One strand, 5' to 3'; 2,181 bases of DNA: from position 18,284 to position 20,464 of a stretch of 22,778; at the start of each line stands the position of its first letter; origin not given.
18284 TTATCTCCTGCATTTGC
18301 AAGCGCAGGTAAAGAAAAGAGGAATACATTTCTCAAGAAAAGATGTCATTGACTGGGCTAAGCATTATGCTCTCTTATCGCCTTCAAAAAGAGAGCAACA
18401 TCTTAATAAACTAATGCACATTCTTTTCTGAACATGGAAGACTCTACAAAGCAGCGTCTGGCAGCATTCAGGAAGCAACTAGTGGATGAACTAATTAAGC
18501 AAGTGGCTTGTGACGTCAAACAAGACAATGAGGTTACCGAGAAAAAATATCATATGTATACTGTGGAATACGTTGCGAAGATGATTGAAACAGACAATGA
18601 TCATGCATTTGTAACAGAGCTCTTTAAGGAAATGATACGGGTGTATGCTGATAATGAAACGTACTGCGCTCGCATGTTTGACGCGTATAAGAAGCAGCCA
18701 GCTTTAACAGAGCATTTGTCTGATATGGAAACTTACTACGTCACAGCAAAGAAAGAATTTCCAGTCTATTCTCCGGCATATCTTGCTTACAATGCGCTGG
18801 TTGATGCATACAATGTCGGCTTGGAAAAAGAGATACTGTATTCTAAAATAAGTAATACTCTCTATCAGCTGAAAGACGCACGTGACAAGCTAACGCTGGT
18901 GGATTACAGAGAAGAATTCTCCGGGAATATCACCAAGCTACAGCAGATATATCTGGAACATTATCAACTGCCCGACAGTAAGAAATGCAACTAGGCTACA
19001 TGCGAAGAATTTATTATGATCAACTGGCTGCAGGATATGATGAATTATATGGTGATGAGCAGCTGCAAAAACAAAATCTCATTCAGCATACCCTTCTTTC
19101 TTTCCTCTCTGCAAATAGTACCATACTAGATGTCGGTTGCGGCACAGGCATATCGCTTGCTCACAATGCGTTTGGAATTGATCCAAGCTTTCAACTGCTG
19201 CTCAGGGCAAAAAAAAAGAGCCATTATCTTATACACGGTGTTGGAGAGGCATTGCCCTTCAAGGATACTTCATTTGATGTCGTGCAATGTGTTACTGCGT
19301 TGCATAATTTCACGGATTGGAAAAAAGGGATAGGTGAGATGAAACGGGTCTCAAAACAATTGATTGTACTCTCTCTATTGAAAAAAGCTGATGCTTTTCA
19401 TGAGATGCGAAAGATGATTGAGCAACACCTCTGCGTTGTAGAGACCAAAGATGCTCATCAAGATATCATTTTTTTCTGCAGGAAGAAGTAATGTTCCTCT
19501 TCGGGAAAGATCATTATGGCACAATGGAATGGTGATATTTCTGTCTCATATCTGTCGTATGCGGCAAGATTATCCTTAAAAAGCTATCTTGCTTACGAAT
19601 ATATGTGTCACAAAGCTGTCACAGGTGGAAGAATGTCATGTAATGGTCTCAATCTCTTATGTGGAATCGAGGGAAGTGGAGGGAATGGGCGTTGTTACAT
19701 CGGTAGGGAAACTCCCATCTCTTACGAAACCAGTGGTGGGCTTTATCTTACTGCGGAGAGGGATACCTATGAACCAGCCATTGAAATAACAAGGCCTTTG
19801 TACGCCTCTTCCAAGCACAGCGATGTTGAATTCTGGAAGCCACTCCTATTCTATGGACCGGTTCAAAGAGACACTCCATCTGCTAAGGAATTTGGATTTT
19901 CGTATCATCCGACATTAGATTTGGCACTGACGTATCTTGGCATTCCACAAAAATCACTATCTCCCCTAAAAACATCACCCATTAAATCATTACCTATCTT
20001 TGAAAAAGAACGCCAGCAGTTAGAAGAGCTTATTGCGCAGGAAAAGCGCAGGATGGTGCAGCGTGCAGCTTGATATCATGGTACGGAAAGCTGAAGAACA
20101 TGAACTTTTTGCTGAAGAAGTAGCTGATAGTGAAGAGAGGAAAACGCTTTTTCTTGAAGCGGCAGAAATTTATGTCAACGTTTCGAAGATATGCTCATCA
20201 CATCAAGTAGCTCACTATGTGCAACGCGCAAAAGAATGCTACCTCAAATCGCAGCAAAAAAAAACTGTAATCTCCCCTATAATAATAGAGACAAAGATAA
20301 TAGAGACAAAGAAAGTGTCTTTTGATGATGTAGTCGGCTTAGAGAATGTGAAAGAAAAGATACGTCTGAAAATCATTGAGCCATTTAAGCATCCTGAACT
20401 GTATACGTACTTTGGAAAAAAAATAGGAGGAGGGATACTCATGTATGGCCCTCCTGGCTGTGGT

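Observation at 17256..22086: Tightly coupled six-gene operon with an unfamiliar gene combination: methyltransferase-kinase fusion, unknown, methyltransferase, unknown, MIT-like AAA+ ATPase, radical SAM/SPASM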

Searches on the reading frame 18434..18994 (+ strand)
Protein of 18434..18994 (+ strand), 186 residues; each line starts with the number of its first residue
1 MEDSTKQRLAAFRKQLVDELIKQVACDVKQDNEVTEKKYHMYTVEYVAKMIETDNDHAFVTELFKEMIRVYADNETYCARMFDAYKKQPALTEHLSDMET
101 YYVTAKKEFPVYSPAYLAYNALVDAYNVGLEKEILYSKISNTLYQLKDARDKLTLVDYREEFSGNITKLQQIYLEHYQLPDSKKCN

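Call 5: search_protein_families(library=pfam, proteins=[window:18434-18994:+], max_evalue=0.1)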
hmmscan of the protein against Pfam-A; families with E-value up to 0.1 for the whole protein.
window:18434-18994:+ (186 aa): 1 family
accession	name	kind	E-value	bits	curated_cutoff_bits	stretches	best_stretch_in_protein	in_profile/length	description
PF24139.1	TPR_TNPO3_IPO13_4th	-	0.055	14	27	0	20-101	13-96/105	Transportin-3/Importin-13 fourth TPR domain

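Call 6: search_protein_families(library=ncbifam, proteins=[window:18434-18994:+], max_evalue=0.1)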
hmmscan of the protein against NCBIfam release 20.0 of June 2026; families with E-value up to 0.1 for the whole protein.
window:18434-18994:+ (186 aa): 0 families

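Call 49: search_protein_families(library=padloc, proteins=[window:18434-18994:+], max_evalue=0.001)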
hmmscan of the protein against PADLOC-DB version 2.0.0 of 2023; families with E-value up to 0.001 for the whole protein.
window:18434-18994:+ (186 aa): 0 families

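Call 59: search_solved_structures(query=window:18434-18994:+, max_evalue=10)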
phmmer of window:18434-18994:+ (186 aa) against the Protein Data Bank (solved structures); distinct sequences matched with E-value up to 10: 6.
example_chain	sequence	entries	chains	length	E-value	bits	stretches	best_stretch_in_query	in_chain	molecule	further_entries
5h7c_A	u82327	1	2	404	0.00055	23.2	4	14-71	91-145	Immunoglobulin G-binding protein A, DHR14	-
5cwh_A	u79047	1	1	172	0.0087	19.3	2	14-71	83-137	Designed helical repeat protein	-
5h78_A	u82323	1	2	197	0.012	18.9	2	13-70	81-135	cAMP-dependent protein kinase type II-alpha regulatory subunit,DHR14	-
2kt7_A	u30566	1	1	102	0.1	15.8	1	81-158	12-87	Putative peptidoglycan bound protein (LPXTG motif)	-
4m0m_A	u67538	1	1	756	0.24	14.6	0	31-97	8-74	Putative uncharacterized protein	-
8kgf_A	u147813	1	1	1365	0.63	13.3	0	25-75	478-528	CRISPR-associated endonuclease Cas12a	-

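Call 64: predict_structure(protein=window:18434-18991:+)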
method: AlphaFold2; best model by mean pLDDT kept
length: 186 residues; sequences in the alignment: 1
mean_pLDDT: 75.3   pTM: 0.64
mean pLDDT of the five models: 75.3, 55.6, 53.1, 49.3, 47.7
residues with pLDDT >= 90: 9; 70-90: 113; 50-70: 55; < 50: 9
segments of 3 or more residues with pLDDT < 50: 179-186
pLDDT, mean of each block of 10 residues (from residue 1): 65 65 52 63 82 86 84 86 89 85 78 72 73 70 85 82 89 70 41
secondary structure, 60 per line:
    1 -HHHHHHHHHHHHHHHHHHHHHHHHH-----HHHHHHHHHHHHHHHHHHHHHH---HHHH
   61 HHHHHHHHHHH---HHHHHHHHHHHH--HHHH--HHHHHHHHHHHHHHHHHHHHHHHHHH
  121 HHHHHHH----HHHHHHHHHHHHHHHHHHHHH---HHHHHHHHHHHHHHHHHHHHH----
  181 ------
elements in order: H2-26 H32-53 H57-71 H75-86 H89-92 H95-127 H132-152 H156-176

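Call 66: fold_search(model_id=the predicted structure, library=pdb)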
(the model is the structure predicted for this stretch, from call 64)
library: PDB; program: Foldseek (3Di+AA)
matches with E <= 10: 232; with E <= 0.001: 0
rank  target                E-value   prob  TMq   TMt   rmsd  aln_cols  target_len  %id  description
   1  5cwb                  9.3e-02  0.91  0.32  0.31  17.0       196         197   11  Crystal structure of de novo designed helical repeat protein DHR4 (released 2015-12-16)
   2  5k7v_A                2.0e-01  0.54  0.28  0.21  14.5       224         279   17  Computational Design of Self-Assembling Cyclic Protein Homooligomers (released 2017-04-12)
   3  6qzr_F                2.6e-01  0.77  0.35  0.29  13.3       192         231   18  14-3-3 sigma in complex with FOXO1 pT24 peptide (released 2019-07-31)
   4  9ew5_D                2.9e-01  0.66  0.33  0.27  13.6       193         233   16  Ternary structure of 14-3-3s, C-RAF phosphopeptide (pS259) 12mer and compound 23 (1083848) (released 2025-04-16)
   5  5lu2_B                4.0e-01  0.63  0.34  0.29  13.3       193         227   16  Human 14-3-3 sigma complexed with long HSPB6 phosphopeptide (released 2017-02-01)
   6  6qds_A                4.9e-01  0.60  0.34  0.28  13.5       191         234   17  Crystal structure of 14-3-3sigma in complex with a PAK6 pT99 phosphopeptide stabilized by semi-synthetic fusicoccane F (released 2020-01-29)
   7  4dnk_A                5.1e-01  0.63  0.36  0.30  13.7       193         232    9  Crystal structure of a tyrosine 3-monooxygenase/tryptophan 5-monooxygenase activation protein, beta polypeptide (YWHAB (released 2012-02-22)
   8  3f57_B                5.7e-01  0.35  0.28  0.28  21.9       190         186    8  Crystal structure of human erythroid beta spectrin repeats 14 and 15 (ankyrin binding domain) (released 2009-02-24)
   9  6tlg                  6.2e-01  0.41  0.32  0.27  13.3       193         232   16  Ligand-free state of human 14-3-3 sigma isoform (released 2020-03-18)
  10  9k83_A                6.5e-01  0.51  0.30  0.27  15.3       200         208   10  Cryo-EM structure of designed zinc-induced filament Fiber-n6-Zn1-HEHE-43 (released 2025-10-29)
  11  6qk8_C                6.5e-01  0.16  0.22  0.20  18.6       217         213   12  Crystal structure of yeast 14-3-3 protein (Bmh1) from Saccharomyces cerevisiae with the Nha1p (yeast Na+/H+ antiporter (released 2019-10-02)
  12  3o8i_A                6.9e-01  0.41  0.31  0.27  13.2       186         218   18  Structure of 14-3-3 isoform sigma in complex with a C-Raf1 peptide and a stabilizing small molecule fragment (released 2010-09-29)
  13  6vfi_A                8.0e-01  0.30  0.26  0.26  13.7       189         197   12  De novo designed octahedral nanoparticle O43_dn18 (released 2020-08-12)
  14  5h7c_A                8.4e-01  0.47  0.32  0.16  15.2       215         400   13  Crystal structure of a repeat protein with two Protein A-DHR14 repeat modules (released 2017-06-28)
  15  6fbw_C                8.4e-01  0.38  0.32  0.28  13.3       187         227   19  Crystal structure of C-terminal modified Tau peptide-hybrid 4.2f-II with 14-3-3sigma (released 2018-05-16)
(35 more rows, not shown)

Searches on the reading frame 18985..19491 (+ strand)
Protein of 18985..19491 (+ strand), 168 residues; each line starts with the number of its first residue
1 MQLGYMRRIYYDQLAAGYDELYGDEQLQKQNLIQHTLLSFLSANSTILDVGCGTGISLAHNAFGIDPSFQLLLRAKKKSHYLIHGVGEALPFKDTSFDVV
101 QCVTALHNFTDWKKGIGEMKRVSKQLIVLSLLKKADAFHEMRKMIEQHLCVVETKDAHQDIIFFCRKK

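Call 5: search_protein_families(library=pfam, proteins=[window:18985-19491:+], max_evalue=0.1)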
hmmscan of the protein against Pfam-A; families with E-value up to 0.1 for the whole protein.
window:18985-19491:+ (168 aa): 8 families
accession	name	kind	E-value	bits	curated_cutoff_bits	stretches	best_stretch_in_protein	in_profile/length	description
PF08241.18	Methyltransf_11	-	7.1e-15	55.9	21.2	1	48-124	1-88/95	Methyltransferase domain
PF13649.12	Methyltransf_25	-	7.4e-12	46.3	27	1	47-124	1-94/97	Methyltransferase domain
PF13847.12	Methyltransf_31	-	8.2e-08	32.5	27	1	42-129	2-107/145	Methyltransferase domain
PF01209.24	Ubie_methyltran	-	1.4e-07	31.6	20.1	1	81-125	101-145/233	ubiE/COQ5 methyltransferase family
PF13489.12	Methyltransf_23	-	5.5e-07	29.9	27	1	36-136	12-123/164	Methyltransferase domain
PF08242.18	Methyltransf_12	-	3.7e-05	24.8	30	1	48-122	1-91/98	Methyltransferase domain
PF07021.18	MetW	-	0.00073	19.7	21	1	37-128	7-107/193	Methionine biosynthesis protein MetW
PF17526.7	DUF5448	-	0.099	13.3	25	0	93-128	30-65/118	Family of unknown function (DUF5448)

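Call 6: search_protein_families(library=ncbifam, proteins=[window:18985-19491:+], max_evalue=0.1)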
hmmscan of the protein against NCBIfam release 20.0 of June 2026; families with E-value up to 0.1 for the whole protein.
window:18985-19491:+ (168 aa): 28 families (the best 25 are shown)
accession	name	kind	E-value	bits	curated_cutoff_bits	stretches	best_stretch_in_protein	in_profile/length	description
NF045667.1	MTase_DVU1556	equivalog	2e-14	53.6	155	1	41-125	20-113/213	DVU_1556 family methyltransferase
TIGR01934.1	MenG_MenH_UbiE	subfamily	1.4e-13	50.7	158.35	1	15-142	9-156/223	ubiquinone/menaquinone biosynthesis methyltransferase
NF004452.0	PRK05785.1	equivalog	2.2e-11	43.7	207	1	30-136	39-151/228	hypothetical protein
NF001244.0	PRK00216.1-5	equivalog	3.2e-11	43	216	1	11-136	14-161/236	bifunctional demethylmenaquinone methyltransferase/2-methoxy-6-polyprenyl-1,4-benzoquinol methylase UbiE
TIGR02072.1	BioC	equivalog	1.5e-10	41.3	184.95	1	30-147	16-149/244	malonyl-ACP O-methyltransferase BioC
NF001241.0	PRK00216.1-2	equivalog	9.8e-09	35.2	327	1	41-125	49-141/231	demethylmenaquinone methyltransferase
NF001243.0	PRK00216.1-4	equivalog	7e-07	28.8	235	1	43-125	47-145/237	demethylmenaquinone methyltransferase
TIGR02752.1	MenG_heptapren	equivalog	1.8e-06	27.7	419.85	1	63-125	74-143/231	demethylmenaquinone methyltransferase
NF045823.1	PthPhpthDimycoMt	equivalog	3.1e-06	26.5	300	1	82-143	117-180/256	phthiotriol/phenolphthiotriol dimycocerosates methyltransferase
NF007610.0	PRK10258.1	equivalog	3.5e-06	26.5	342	1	25-125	24-132/251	malonyl-ACP O-methyltransferase BioC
NF045882.1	PLipidMtase_Leg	equivalog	1.2e-05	25.1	390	1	2-152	2-164/207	phospholipid N-methyltransferase PmtA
TIGR02081.1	metW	equivalog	1.3e-05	24.9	189.5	1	37-128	7-107/194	methionine biosynthesis protein MetW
NF001240.0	PRK00216.1-1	equivalog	1.8e-05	23.9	378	1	87-133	124-173/251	bifunctional demethylmenaquinone methyltransferase/2-methoxy-6-polyprenyl-1,4-benzoquinol methylase UbiE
NF001242.0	PRK00216.1-3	equivalog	7.8e-05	22.2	351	1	82-126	126-170/258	bifunctional demethylmenaquinone methyltransferase/2-methoxy-6-polyprenyl-1,4-benzoquinol methylase UbiE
NF052510.1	methyltran_MpqE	exception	0.00018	21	335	1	80-124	100-144/234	methyl-plastoquinone biosynthesis methyltransferase MpqE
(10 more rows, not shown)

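Call 49: search_protein_families(library=padloc, proteins=[window:18985-19491:+], max_evalue=0.001)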
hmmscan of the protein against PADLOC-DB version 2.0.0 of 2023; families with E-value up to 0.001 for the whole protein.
window:18985-19491:+ (168 aa): 1 family
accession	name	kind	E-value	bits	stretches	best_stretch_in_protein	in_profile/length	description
PDLC04134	mad2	-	1.3e-05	22.3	1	30-158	277-426/492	mads_2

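Call 88: search_solved_structures(query=window:18985-19491:+, max_evalue=0.000001)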
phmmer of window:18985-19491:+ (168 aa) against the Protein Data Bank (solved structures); distinct sequences matched with E-value up to 0.000001: 1.
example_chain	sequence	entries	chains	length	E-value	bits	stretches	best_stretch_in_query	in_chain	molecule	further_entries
1xxl_A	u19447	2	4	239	2.5e-07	34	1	45-125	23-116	YcgJ protein | ycgJ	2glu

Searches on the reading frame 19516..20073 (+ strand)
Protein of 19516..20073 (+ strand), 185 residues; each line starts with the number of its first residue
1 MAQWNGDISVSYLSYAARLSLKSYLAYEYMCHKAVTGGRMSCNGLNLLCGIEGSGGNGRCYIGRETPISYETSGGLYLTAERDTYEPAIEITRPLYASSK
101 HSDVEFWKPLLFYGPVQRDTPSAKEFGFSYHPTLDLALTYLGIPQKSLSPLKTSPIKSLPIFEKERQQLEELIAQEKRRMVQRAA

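Call 5: search_protein_families(library=pfam, proteins=[window:19516-20073:+], max_evalue=0.1)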
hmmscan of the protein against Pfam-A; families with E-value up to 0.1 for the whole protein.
window:19516-20073:+ (185 aa): 0 families

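Call 6: search_protein_families(library=ncbifam, proteins=[window:19516-20073:+], max_evalue=0.1)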
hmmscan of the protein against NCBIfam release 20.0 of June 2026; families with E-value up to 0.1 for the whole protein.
window:19516-20073:+ (185 aa): 0 families

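Call 11: find_homologous_proteins(query=window:19516-20073:+)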
Query window:19516-20073:+ (185 aa): 1 proteins with E <= 0.001 among 77 candidates.
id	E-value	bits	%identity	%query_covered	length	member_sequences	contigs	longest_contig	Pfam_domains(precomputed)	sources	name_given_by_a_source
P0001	1.3e-120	418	100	100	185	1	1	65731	-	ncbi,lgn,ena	-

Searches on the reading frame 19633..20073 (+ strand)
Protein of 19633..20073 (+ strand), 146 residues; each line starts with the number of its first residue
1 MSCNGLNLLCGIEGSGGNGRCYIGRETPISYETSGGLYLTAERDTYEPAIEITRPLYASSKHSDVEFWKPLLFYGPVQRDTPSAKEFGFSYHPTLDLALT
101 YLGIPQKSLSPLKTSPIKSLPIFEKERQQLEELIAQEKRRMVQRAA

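Call 49: search_protein_families(library=padloc, proteins=[window:19633-20073:+], max_evalue=0.001)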
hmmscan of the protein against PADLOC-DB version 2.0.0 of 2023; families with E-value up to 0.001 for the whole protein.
window:19633-20073:+ (146 aa): 0 families

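Call 54: search_protein_representatives(protein=window:19633-20070:+)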
Query: 146 residues. Proteins with E-value up to 0.001 (for the whole library): 6; up to 1e-10: 2; up to 1e-30: 1. The best 6 are listed.
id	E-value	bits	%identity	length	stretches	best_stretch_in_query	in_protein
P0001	4.0e-93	325.5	100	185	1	1-146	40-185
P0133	1.5e-19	87.0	46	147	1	1-143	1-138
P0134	4.4e-07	46.5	45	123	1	32-141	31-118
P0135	6.3e-07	46.0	38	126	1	1-139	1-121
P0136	2.7e-06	44.0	43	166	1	45-140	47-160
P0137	2.7e-05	40.7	28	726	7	63-112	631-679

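Call 63: search_protein_families(library=pfam, proteins=[P0133, P0135], max_evalue=0.1)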
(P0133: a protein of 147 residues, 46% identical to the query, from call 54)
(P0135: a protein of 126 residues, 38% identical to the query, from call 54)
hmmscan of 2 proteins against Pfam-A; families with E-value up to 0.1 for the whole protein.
P0133 (147 aa): 0 families

P0135 (126 aa): 0 families

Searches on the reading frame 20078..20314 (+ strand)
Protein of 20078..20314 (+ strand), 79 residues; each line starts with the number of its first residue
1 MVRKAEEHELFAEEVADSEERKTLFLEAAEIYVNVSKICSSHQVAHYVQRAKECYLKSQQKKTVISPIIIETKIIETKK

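Call 46: search_protein_families(library=pfam, alignment_id=A2, max_evalue=10)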
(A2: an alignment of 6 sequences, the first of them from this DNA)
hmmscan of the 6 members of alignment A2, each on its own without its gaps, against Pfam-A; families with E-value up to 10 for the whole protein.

A. member 1, seq(79 aa): 0 families

B. families by the number of members that match (of 6 scanned): 1 family
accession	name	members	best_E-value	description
PF14554.11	VEGF_C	1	0.1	VEGF heparin-binding domain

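Call 50: predict_structure(alignment_id=A2)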
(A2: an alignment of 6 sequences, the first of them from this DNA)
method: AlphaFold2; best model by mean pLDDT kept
length: 79 residues; sequences in the alignment: 6
mean_pLDDT: 86.1   pTM: 0.69
mean pLDDT of the five models: 86.1, 85.5, 84.8, 84.2, 84.1
residues with pLDDT >= 90: 54; 70-90: 8; 50-70: 13; < 50: 4
segments of 3 or more residues with pLDDT < 50: 77-79
pLDDT, mean of each block of 10 residues (from residue 1): 95 90 97 97 97 95 64 50
secondary structure, 60 per line:
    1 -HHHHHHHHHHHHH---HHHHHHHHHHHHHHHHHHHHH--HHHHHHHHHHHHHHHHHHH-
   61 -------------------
elements in order: H2-14 H18-38 H41-59

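Call 52: fold_search(model_id=the predicted structure, library=pdb)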
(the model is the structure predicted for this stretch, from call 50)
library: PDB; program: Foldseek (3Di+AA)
matches with E <= 10: 195; with E <= 0.001: 0
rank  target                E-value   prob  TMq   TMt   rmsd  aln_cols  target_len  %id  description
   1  9edr_C                8.6e-01  0.87  0.51  0.19   2.6        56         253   14  Tubulin Cofactors D,E,G,C and Tubulin complex -- TBCC N Terminus Bound to Tubulin (released 2026-02-04)
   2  2jbw_A                1.6e+00  0.98  0.66  0.15   1.4        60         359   20  Crystal Structure of the 2,6-dihydroxy-pseudo-oxynicotine Hydrolase. (released 2007-01-04)
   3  9k7t_B                1.7e+00  0.69  0.50  0.47   3.0        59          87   12  Crystal structure of designed zinc-induced homotetramer C4-Zn1-HEHE-1 (released 2025-10-29)
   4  2bq0_B                2.1e+00  0.95  0.57  0.20   0.9        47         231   11  14-3-3 Protein Beta (Human) (released 2005-05-06)
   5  9fvp_A                2.1e+00  0.91  0.56  0.20   1.1        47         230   15  Crystal structure of 14-3-3 sigma in complex with Tau pS214 peptide and covalent stabilizer JS24 (released 2025-07-09)
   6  2jbw_B                2.4e+00  0.95  0.67  0.15   1.4        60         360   20  Crystal Structure of the 2,6-dihydroxy-pseudo-oxynicotine Hydrolase. (released 2007-01-04)
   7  7zu0_A                2.4e+00  0.84  0.47  0.04   1.1        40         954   18  HOPS tethering complex from yeast (released 2022-09-28)
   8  2hjm_A                2.4e+00  0.47  0.42  0.38   2.8        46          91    6  Crystal structure of a singleton protein PF1176 from P. furiosus (released 2007-07-03)
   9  5oma_D                2.7e+00  0.90  0.56  0.20   1.0        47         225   15  CH3 chimera of human 14-3-3 sigma with the StARD1 peptide including Ser57 (released 2017-10-11)
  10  9gg7_A                2.8e+00  0.84  0.55  0.19   1.2        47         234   15  Crystal structure of 14-3-3 sigma dC - C38N in complex with Tau pS324 peptide and covalent stabilizer 187 (released 2025-08-27)
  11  8qx8_A                2.8e+00  0.69  0.46  0.04   1.4        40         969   18  Endosomal membrane tethering complex CORVET (released 2024-07-03)
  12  8eq8_B                3.0e+00  0.89  0.54  0.19   0.8        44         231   11  The crystal structure of 14-3-3 Beta containing 3-nitrotyrosine at position Y130 (released 2023-01-25)
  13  7nxt_A                3.0e+00  0.84  0.55  0.20   1.2        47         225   15  14-3-3 sigma with RelA/p65 binding site pS45 and covalently bound TCF521-183 (released 2021-06-09)
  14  8iev_F                3.0e+00  0.82  0.49  0.12   1.6        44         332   20  Crystal structure of the DUF2891 family protein CJ0554 from Campylobacter jejuni in space group C2 (released 2023-05-31)
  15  2hjm_C                3.0e+00  0.28  0.44  0.40   4.5        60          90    7  Crystal structure of a singleton protein PF1176 from P. furiosus (released 2007-07-03)
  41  2rpa_MODEL_1_A        4.5e+00  0.75  0.68  0.69   1.5        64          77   12  The solution structure of N-terminal domain of microtubule severing enzyme (released 2009-05-26)
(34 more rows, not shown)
